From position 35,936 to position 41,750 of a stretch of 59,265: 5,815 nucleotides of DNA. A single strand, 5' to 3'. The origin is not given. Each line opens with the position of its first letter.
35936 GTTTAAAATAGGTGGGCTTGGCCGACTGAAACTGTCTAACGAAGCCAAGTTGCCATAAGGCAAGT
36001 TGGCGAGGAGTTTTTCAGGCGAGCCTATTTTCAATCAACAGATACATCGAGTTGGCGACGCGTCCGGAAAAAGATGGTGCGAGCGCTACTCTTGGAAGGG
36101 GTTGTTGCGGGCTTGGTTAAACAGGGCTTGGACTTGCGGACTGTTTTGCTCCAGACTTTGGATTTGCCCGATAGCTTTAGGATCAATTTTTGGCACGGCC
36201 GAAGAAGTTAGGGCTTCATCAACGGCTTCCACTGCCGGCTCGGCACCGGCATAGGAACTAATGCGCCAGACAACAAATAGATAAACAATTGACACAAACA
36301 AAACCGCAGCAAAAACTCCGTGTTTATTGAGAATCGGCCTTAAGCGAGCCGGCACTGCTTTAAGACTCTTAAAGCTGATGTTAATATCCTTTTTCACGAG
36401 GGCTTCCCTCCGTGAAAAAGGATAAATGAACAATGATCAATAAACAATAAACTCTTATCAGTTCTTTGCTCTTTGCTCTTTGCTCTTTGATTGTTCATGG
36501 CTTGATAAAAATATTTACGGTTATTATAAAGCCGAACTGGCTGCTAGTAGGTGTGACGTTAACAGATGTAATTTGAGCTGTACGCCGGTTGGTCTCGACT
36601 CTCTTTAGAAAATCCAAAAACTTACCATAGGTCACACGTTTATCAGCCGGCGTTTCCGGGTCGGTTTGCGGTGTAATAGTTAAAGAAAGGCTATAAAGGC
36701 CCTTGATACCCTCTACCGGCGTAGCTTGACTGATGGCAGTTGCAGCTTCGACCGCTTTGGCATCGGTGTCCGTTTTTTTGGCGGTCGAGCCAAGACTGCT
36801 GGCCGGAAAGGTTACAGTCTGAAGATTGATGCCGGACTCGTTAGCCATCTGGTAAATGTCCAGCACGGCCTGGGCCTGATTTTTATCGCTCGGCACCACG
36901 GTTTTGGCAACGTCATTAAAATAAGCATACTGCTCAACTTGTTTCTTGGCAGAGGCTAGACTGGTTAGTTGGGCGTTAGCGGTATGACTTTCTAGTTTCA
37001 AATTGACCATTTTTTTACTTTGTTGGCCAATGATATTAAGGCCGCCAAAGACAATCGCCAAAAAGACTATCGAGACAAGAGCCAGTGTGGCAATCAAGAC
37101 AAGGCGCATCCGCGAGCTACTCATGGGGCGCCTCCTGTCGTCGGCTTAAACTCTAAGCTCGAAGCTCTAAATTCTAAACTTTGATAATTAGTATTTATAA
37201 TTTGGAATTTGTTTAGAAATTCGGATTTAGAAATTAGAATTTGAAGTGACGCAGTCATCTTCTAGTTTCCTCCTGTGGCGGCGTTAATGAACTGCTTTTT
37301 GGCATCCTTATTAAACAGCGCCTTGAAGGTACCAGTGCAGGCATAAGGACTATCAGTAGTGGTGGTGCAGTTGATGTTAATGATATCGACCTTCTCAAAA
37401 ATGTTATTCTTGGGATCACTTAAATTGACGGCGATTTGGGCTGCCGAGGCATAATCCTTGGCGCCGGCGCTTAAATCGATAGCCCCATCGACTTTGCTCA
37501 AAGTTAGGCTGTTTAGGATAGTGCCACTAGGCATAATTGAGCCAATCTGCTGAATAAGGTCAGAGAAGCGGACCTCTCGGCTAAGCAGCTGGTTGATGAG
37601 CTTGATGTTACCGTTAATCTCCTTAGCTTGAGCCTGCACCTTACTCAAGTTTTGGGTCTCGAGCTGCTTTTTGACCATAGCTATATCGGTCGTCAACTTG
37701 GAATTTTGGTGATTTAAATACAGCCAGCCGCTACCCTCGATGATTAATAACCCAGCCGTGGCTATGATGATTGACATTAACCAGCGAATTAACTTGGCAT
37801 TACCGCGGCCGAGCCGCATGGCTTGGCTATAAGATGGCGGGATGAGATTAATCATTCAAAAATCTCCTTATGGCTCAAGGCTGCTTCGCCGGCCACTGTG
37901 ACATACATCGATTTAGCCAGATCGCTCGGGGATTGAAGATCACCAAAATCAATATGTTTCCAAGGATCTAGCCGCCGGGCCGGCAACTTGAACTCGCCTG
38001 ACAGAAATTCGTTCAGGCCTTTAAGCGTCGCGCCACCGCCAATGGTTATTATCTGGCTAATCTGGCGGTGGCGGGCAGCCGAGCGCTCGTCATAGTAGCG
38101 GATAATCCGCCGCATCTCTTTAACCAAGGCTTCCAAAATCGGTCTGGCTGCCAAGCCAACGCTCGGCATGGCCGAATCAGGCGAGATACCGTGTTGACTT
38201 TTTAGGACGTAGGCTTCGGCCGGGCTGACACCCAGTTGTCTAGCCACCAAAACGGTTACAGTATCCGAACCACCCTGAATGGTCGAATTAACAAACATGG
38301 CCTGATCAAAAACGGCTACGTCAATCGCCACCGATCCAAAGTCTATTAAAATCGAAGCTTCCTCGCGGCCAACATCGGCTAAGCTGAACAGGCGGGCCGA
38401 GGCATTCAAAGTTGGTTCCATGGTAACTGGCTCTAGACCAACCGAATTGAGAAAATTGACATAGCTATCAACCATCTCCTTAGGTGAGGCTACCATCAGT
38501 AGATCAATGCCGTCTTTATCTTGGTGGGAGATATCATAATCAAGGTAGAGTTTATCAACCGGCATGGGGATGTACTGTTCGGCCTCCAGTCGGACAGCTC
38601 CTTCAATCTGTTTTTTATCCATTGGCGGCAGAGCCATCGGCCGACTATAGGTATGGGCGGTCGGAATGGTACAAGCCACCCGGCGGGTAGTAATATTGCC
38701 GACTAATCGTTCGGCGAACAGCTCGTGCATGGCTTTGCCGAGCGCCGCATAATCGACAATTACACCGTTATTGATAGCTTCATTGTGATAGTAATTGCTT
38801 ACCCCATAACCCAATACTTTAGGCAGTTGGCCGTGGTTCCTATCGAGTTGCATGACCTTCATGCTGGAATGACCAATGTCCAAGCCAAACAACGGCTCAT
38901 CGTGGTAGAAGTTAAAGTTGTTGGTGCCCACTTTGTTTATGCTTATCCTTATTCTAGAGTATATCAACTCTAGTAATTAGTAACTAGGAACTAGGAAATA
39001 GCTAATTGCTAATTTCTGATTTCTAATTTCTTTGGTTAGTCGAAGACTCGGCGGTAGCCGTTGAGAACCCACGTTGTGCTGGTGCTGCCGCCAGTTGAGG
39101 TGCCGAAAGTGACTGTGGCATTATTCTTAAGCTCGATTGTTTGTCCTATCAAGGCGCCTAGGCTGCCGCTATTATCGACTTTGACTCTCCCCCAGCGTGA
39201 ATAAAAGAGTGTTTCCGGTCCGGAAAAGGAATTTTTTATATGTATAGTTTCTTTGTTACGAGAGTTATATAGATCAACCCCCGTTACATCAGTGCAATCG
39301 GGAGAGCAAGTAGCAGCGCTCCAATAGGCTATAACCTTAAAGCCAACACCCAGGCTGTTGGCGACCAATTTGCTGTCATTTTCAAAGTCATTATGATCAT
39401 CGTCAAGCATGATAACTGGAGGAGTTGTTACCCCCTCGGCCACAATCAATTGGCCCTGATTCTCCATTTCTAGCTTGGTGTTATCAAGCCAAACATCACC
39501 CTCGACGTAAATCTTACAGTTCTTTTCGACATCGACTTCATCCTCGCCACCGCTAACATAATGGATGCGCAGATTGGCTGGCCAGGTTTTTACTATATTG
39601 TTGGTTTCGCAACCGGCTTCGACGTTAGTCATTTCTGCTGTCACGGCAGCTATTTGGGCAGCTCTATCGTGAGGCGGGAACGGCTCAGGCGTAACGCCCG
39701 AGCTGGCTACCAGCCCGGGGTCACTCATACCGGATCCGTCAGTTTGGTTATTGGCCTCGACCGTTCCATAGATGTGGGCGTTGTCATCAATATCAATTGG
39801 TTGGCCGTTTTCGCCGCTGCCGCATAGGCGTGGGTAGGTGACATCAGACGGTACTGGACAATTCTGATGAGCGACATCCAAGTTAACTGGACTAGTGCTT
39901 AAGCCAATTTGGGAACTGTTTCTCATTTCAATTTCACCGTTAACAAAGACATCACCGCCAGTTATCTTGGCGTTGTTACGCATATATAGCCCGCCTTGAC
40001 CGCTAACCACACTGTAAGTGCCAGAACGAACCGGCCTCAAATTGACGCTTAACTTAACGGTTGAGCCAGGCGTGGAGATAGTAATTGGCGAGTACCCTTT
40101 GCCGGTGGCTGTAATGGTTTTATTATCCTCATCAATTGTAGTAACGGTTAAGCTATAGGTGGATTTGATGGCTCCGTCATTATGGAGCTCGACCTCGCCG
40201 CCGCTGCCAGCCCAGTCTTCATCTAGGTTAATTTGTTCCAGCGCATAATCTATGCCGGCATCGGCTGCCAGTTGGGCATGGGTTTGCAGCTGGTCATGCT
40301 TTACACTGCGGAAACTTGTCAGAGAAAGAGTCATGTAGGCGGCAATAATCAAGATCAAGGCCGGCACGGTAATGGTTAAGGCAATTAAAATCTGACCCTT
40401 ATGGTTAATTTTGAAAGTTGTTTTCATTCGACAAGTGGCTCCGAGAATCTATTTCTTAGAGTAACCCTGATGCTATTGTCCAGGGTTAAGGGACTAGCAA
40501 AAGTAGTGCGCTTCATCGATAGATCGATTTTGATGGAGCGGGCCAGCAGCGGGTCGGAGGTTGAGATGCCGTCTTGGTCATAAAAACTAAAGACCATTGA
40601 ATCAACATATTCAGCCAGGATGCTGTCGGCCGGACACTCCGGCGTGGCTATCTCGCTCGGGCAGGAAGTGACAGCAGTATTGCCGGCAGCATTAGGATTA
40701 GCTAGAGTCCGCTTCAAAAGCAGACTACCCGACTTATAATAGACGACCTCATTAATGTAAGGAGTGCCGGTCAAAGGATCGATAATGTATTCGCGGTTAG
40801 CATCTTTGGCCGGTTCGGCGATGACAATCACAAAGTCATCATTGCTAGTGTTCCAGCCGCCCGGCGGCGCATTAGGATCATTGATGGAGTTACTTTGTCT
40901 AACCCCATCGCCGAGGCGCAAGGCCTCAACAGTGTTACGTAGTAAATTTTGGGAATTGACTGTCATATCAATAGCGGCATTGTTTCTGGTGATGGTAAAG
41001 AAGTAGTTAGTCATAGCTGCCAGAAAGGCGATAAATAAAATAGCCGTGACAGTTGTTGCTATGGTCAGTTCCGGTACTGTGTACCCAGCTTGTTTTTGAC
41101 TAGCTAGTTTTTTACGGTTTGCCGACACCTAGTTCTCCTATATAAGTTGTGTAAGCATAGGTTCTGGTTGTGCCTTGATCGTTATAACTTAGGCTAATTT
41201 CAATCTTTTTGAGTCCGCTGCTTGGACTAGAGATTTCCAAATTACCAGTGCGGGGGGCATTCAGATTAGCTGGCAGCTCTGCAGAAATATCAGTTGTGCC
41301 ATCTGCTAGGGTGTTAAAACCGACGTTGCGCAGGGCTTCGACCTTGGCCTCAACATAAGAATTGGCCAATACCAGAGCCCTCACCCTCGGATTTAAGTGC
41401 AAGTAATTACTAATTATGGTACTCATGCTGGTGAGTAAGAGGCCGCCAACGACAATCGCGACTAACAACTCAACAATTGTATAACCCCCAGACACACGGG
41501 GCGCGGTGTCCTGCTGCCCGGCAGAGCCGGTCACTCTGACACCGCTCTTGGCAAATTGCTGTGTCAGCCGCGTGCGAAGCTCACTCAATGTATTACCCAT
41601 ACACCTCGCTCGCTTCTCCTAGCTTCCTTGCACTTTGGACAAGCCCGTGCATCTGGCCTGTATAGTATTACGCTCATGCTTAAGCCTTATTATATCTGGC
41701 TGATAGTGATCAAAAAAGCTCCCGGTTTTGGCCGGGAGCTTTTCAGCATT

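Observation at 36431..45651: Every non-overlapping gene junction of the type IV pilus operon is filled by a degenerate repeat array with a strict 7-nt register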

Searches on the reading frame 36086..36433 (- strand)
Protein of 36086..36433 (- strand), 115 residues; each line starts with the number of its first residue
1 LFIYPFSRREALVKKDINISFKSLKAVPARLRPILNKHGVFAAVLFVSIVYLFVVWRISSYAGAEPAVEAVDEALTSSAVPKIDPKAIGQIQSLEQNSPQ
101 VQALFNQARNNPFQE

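Call 10: search_protein_families(library=pfam, proteins=[window:36086-36433:-], max_evalue=0.01)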
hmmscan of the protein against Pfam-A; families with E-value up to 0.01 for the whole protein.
window:36086-36433:- (115 aa): 0 families

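Call 22: search_protein_families(library=pfam, proteins=[window:36086-36397:-], max_evalue=0.001)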
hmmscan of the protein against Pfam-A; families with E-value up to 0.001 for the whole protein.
window:36086-36397:- (103 aa): 0 families

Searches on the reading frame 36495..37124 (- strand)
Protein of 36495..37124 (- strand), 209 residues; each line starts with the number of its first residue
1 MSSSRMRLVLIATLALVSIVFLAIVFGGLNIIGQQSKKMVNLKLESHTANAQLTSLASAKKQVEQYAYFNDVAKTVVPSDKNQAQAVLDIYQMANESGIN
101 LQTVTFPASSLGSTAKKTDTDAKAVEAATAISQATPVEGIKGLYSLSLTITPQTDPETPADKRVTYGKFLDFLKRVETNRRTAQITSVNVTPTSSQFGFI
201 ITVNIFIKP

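Call 10: search_protein_families(library=pfam, proteins=[window:36495-37124:-], max_evalue=0.01)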
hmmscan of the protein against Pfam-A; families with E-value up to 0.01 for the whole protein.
window:36495-37124:- (209 aa): 1 family
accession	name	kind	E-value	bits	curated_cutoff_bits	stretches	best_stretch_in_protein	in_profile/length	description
PF04350.18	PilO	-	0.0041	17.7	22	1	34-105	3-74/145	Pilus assembly protein, PilO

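Call 15: find_encoding_contigs(protein=window:36495-37124:-, flank=10000, max_places=10)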
Protein window:36495-37124:- (209 aa): 15 contigs read that carry it; 10 places shown.
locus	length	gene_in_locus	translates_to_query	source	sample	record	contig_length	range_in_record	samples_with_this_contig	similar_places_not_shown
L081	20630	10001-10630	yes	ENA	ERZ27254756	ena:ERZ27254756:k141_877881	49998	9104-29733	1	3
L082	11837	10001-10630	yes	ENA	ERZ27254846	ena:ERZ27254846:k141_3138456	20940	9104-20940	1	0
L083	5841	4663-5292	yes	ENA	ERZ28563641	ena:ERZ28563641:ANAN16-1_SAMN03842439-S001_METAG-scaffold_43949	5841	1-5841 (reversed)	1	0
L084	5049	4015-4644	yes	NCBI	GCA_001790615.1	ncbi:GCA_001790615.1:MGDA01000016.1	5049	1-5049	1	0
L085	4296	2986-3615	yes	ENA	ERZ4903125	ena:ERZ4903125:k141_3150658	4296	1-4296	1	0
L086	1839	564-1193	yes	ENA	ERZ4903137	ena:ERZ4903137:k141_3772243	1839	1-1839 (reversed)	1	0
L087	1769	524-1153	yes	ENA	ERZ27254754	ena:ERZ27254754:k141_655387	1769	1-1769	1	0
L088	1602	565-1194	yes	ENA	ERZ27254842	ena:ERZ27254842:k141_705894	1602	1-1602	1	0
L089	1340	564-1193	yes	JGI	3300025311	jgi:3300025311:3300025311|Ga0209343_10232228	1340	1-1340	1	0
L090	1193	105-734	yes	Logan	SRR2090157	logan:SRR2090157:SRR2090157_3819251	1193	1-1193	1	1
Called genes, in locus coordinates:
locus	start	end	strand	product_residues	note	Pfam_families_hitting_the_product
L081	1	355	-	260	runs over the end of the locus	-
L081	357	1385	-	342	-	PF00154:RecA_N, PF06745:ATPase (weak), PF08423:Rad51, PF13481:AAA_25 (faint), PF27531:MT3502_N (weak), PF21096:RecA_C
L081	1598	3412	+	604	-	PF05157:MshEN, PF00437:T2SSE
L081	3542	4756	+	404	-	PF28597:T2SSF_N, PF00482:T2SSF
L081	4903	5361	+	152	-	PF07963:N_methyl (weak)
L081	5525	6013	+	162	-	-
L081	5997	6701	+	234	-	-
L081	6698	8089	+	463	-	-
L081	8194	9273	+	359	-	PF11104:PilM_2, PF14450:FtsA (weak)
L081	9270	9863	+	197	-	-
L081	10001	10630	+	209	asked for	-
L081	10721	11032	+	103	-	-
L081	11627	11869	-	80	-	PF11950:DUF3467 (weak)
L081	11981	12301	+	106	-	-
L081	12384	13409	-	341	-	-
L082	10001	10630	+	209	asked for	-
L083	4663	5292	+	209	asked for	-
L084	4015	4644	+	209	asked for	-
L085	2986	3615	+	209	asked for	-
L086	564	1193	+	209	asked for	-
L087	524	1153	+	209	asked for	-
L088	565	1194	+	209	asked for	-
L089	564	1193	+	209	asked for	-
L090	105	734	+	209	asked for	-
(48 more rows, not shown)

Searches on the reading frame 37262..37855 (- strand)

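Call 10: search_protein_families(library=pfam, proteins=[window:37262-37855:-], max_evalue=0.01)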
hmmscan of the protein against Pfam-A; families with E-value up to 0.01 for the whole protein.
window:37262-37855:- (197 aa): 1 family
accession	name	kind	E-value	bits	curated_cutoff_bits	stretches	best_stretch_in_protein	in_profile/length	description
PF05137.18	PilN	-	0.00064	20.2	22.8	1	100-165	2-63/78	Fimbrial assembly protein (PilN)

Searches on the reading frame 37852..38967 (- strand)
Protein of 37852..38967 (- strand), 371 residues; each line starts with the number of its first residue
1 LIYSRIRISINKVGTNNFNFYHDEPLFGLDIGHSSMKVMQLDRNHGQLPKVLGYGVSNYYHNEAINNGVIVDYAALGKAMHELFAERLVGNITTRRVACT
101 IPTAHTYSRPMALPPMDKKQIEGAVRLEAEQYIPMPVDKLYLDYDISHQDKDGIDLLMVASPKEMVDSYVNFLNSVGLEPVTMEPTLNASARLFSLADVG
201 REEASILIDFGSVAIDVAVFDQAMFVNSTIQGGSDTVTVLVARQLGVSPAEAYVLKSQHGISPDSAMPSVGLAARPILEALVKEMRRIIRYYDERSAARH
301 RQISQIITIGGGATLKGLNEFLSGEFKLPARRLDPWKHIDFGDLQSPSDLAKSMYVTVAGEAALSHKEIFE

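Call 10: search_protein_families(library=pfam, proteins=[window:37852-38967:-], max_evalue=0.01)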
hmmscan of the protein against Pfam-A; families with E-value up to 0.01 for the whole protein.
window:37852-38967:- (371 aa): 5 families
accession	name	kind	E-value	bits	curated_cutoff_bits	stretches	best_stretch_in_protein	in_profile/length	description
PF11104.14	PilM_2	-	4.4e-32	111.8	27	1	28-353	1-325/340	Type IV pilus assembly protein PilM;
PF14450.12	FtsA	-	1.5e-08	35.5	31.8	1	206-360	1-127/127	Cell division protein FtsA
PF25216.1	Volactin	-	0.00012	22.2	35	1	217-327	182-292/321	Volactin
PF06723.19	MreB_Mbl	-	0.00075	18.9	27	0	306-331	277-302/327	MreB/Mbl protein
PF08841.16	DDR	-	0.0055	16.2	24.6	0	195-250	125-181/328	Diol dehydratase reactivase ATPase-like domain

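Call 24: find_homologous_proteins(query=window:37852-38967:-, max_evalue=1e-30)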
Query window:37852-38967:- (371 aa): 564 proteins with E <= 1e-30 among 8000 candidates; the best 120 are listed.
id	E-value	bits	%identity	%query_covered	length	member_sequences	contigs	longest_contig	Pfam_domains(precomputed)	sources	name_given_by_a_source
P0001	2.1e-194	664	81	98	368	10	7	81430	PF06723.20,PF14450.13,PF11104.15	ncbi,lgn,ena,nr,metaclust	ncbi:MAG: Cell division protein FtsA [Candidatus Saccharibacteria bacterium GW2011_GWA2_46_10]|nr:MA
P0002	1.4e-178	612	74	97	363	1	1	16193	PF14450.13,PF11104.15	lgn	-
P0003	1.4e-171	589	70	96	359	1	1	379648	PF14450.13,PF11104.15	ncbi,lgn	-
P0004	2.0e-168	578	69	97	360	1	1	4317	PF06723.20,PF14450.13,PF11104.15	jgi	jgi:type IV pilus assembly protein PilM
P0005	4.5e-166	570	69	97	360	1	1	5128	PF25216.1,PF06723.20,PF14450.13,PF11104.15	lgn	-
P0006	8.4e-161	553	67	96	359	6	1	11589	PF06723.20,PF14450.13,PF11104.15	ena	-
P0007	8.5e-161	553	68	96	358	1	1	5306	PF06723.20,PF14450.13,PF11104.15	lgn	-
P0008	3.5e-159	548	66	96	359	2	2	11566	PF06723.20,PF14450.13,PF11104.15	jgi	-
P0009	6.1e-159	547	67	96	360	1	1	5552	PF06723.20,PF14450.13,PF11104.15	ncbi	-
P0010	8.3e-158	543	66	96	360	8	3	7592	PF06723.20,PF14450.13,PF11104.15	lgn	-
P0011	9.2e-157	540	65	96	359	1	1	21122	PF06723.20,PF14450.13,PF11104.15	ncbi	-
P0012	1.1e-154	533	64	96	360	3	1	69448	PF06723.20,PF14450.13,PF11104.15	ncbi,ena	-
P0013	1.5e-154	533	65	96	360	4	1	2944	PF06723.20,PF14450.13,PF11104.15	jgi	-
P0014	5.4e-154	531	65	96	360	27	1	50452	PF06723.20,PF14450.13,PF11104.15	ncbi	-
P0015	5.7e-154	531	65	96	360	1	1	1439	PF06723.20,PF14450.13,PF11104.15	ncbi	-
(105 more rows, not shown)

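Call 25: find_encoding_contigs(protein=P0001, flank=10000, max_places=4)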
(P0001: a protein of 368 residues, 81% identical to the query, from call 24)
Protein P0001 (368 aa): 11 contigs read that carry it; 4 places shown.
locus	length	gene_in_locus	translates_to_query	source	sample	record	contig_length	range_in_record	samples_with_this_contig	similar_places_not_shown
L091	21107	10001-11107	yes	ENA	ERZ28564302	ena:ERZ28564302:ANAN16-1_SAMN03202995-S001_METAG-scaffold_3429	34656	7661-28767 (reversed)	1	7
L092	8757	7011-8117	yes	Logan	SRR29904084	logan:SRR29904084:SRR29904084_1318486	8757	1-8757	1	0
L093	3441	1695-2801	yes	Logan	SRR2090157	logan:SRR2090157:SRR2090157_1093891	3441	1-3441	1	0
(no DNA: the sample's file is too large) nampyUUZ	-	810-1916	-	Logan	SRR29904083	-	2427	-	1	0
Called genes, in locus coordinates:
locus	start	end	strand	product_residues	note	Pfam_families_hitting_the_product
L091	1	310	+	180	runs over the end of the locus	-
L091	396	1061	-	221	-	PF27462:RecX_N, PF21982:RecX_HTH1 (faint), PF02631:RecX_HTH2 (weak)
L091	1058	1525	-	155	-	-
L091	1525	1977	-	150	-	PF09997:DUF2238 (weak)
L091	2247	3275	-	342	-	PF00154:RecA_N, PF06745:ATPase (faint), PF08423:Rad51, PF13481:AAA_25 (faint), PF27531:MT3502_N (weak), PF21096:RecA_C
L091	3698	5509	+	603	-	PF05157:MshEN, PF00437:T2SSE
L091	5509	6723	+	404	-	PF28597:T2SSF_N, PF00482:T2SSF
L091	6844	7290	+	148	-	PF07963:N_methyl (weak)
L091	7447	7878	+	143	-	PF07963:N_methyl (weak)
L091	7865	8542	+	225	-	-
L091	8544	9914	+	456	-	-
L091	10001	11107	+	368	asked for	PF11104:PilM_2, PF06723:MreB_Mbl (faint), PF14450:FtsA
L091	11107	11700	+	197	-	-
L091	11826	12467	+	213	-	PF04350:PilO (weak)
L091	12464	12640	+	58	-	-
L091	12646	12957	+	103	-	-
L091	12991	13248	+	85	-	-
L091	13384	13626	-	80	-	PF11950:DUF3467 (weak)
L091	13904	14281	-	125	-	-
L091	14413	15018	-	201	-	-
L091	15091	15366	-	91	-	-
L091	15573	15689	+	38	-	-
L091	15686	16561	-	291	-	-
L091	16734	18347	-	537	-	PF22612:GH113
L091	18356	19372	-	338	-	-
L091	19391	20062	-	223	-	-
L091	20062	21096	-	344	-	PF01078:Mg_chelatase (faint), PF05496:RuvB_N, PF13191:AAA_16 (faint), PF00004:AAA, PF07728:AAA_5, PF17864:AAA_lid_4, PF05491:WHD_RuvB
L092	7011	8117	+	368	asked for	PF11104:PilM_2, PF06723:MreB_Mbl (faint), PF14450:FtsA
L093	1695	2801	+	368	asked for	PF11104:PilM_2, PF06723:MreB_Mbl (faint), PF14450:FtsA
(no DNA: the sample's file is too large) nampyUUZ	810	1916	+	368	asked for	PF11104:PilM_2, PF06723:MreB_Mbl (faint), PF14450:FtsA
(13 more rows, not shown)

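Call 26: find_encoding_contigs(protein=P0002, flank=10000, max_places=2)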
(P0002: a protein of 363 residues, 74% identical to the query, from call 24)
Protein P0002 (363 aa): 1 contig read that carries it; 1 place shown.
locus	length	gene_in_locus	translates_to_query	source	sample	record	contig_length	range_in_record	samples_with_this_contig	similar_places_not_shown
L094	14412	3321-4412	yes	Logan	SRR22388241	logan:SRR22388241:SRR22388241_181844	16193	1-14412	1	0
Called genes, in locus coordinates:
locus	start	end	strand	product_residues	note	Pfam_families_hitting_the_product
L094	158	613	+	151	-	PF07963:N_methyl (weak)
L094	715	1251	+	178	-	-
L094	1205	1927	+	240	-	-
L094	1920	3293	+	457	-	-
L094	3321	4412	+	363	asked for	PF11104:PilM_2, PF14450:FtsA (weak)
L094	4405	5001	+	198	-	-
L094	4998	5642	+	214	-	-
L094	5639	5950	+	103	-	-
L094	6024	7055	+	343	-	-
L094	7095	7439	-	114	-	-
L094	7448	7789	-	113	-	-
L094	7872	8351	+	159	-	-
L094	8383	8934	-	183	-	-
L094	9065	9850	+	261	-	-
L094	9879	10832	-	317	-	-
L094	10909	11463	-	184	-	-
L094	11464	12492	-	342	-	PF01078:Mg_chelatase (faint), PF05496:RuvB_N, PF13191:AAA_16 (faint), PF14532:Sigma54_activ_2 (weak), PF00004:AAA, PF07728:AAA_5, PF17864:AAA_lid_4, PF05491:WHD_RuvB, +1 more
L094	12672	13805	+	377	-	PF00478:IMPDH, PF03060:NMO (weak), PF01070:FMN_dh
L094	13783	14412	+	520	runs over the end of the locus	PF07722:Peptidase_C26, PF00117:GATase, PF02540:NAD_synthase (weak), PF01507:PAPS_reduct (weak), PF00958:GMP_synt_C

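Call 27: find_encoding_contigs(protein=P0003, flank=10000, max_places=2)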
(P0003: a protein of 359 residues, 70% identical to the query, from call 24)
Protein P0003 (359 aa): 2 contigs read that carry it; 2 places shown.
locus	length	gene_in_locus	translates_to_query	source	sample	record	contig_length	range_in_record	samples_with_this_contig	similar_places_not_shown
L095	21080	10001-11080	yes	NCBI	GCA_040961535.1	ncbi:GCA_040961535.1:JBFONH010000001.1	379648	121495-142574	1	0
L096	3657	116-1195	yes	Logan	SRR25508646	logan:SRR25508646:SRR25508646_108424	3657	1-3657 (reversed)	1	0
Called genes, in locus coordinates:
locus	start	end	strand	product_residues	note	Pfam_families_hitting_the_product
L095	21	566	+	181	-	-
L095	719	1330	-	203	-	PF27462:RecX_N, PF02631:RecX_HTH2 (weak), PF21981:RecX_HTH3 (weak)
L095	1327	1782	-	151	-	-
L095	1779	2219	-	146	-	-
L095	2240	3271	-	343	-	PF00154:RecA_N, PF06745:ATPase (weak), PF08423:Rad51, PF13481:AAA_25 (weak), PF27531:MT3502_N (weak), PF21096:RecA_C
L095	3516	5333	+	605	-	PF05157:MshEN, PF00437:T2SSE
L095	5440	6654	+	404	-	PF28597:T2SSF_N, PF00482:T2SSF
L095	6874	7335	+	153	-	PF07963:N_methyl (weak)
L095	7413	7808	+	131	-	-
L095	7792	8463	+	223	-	-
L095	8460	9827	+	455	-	-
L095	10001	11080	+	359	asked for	PF11104:PilM_2, PF14450:FtsA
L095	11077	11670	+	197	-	-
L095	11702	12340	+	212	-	-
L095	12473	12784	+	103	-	-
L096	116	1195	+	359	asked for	PF11104:PilM_2, PF14450:FtsA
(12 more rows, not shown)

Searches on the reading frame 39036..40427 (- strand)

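Call 10: search_protein_families(library=pfam, proteins=[window:39036-40427:-], max_evalue=0.01)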
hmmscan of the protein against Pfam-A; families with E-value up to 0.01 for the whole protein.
window:39036-40427:- (463 aa): 1 family
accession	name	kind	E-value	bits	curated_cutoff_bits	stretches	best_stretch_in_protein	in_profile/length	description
PF14341.11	PilX_N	-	0.0021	18.5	25.5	1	10-59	1-50/51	PilX N-terminal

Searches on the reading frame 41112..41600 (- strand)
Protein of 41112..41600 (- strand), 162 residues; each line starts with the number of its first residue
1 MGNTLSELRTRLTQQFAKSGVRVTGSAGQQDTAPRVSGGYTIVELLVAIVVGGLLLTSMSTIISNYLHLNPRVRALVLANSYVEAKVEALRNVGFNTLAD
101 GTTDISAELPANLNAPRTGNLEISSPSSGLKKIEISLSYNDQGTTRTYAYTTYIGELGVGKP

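Call 10: search_protein_families(library=pfam, proteins=[window:41112-41600:-], max_evalue=0.01)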
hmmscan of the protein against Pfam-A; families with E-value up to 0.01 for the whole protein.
window:41112-41600:- (162 aa): 1 family
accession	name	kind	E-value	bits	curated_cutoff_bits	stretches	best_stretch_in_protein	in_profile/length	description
PF07963.17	N_methyl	-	3.2e-05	23.8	21.2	1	36-58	3-25/27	Prokaryotic N-terminal methylation motif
